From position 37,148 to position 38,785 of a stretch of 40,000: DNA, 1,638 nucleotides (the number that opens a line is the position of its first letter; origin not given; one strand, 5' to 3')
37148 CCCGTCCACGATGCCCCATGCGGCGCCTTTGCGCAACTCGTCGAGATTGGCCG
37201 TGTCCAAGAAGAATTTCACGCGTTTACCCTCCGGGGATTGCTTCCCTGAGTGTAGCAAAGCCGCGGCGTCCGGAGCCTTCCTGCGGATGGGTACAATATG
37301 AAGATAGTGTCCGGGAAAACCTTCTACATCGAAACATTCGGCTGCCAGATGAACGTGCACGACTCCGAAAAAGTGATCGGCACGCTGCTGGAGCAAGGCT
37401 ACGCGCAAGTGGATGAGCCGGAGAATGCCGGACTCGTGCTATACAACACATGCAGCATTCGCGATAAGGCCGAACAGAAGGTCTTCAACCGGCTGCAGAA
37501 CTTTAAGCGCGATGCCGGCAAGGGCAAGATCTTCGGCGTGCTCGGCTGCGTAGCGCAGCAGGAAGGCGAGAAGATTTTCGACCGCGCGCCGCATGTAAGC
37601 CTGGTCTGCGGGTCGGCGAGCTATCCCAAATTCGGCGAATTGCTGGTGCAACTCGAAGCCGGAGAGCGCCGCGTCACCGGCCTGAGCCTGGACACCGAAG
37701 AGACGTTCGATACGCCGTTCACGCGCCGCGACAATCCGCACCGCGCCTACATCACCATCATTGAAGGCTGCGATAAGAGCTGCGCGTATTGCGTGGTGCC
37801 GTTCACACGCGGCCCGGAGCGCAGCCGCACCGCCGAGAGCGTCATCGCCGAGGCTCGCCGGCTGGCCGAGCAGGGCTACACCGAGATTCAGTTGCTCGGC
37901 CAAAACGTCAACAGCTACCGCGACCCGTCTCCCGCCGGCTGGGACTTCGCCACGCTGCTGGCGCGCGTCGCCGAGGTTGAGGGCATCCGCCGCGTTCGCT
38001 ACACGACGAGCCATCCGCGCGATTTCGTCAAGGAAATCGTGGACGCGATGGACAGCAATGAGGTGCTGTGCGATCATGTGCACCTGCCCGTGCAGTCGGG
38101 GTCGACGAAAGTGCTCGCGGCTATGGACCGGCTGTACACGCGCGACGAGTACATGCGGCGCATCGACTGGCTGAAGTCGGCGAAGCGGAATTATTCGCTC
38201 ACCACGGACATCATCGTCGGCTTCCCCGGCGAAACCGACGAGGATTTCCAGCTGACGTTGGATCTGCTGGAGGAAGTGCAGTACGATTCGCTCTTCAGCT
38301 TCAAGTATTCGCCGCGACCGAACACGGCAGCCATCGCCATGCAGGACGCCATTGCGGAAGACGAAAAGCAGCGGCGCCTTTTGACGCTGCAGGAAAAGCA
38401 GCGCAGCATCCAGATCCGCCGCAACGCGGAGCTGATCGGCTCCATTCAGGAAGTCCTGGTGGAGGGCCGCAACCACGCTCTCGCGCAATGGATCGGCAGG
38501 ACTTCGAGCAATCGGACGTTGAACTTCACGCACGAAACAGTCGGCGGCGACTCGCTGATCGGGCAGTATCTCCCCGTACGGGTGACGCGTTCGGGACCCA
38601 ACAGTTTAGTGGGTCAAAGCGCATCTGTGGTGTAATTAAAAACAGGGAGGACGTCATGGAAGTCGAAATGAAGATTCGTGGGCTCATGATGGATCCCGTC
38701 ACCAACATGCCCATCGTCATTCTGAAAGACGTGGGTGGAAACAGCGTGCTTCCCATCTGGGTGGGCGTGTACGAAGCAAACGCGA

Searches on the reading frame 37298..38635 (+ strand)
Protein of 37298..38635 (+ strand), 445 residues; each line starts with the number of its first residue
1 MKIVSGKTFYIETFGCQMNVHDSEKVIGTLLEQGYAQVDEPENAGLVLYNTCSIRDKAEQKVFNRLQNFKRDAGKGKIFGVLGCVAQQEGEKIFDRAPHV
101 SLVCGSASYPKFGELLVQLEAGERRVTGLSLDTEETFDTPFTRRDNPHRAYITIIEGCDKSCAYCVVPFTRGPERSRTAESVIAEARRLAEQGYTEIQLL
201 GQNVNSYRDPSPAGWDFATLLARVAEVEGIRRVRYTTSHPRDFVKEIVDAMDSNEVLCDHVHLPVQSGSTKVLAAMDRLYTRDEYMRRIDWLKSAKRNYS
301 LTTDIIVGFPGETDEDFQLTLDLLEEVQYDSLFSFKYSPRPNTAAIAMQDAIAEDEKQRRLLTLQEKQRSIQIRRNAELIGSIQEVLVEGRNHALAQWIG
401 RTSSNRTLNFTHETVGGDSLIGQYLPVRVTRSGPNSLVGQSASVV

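Call 14: search_protein_families(library=pfam, proteins=[window:37298-38635:+], max_evalue=0.01)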
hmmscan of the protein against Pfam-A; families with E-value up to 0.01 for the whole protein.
window:37298-38635:+ (445 aa): 3 families
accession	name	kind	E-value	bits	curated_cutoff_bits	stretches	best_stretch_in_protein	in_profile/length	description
PF00919.26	UPF0004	-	3.8e-31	107.4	27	1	9-105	2-98/98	Uncharacterized protein family UPF0004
PF04055.27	Radical_SAM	-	1.7e-29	103.6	29.5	1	152-324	1-166/166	Radical SAM superfamily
PF01938.26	TRAM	-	6.9e-09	35.9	21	1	380-440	4-59/61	TRAM domain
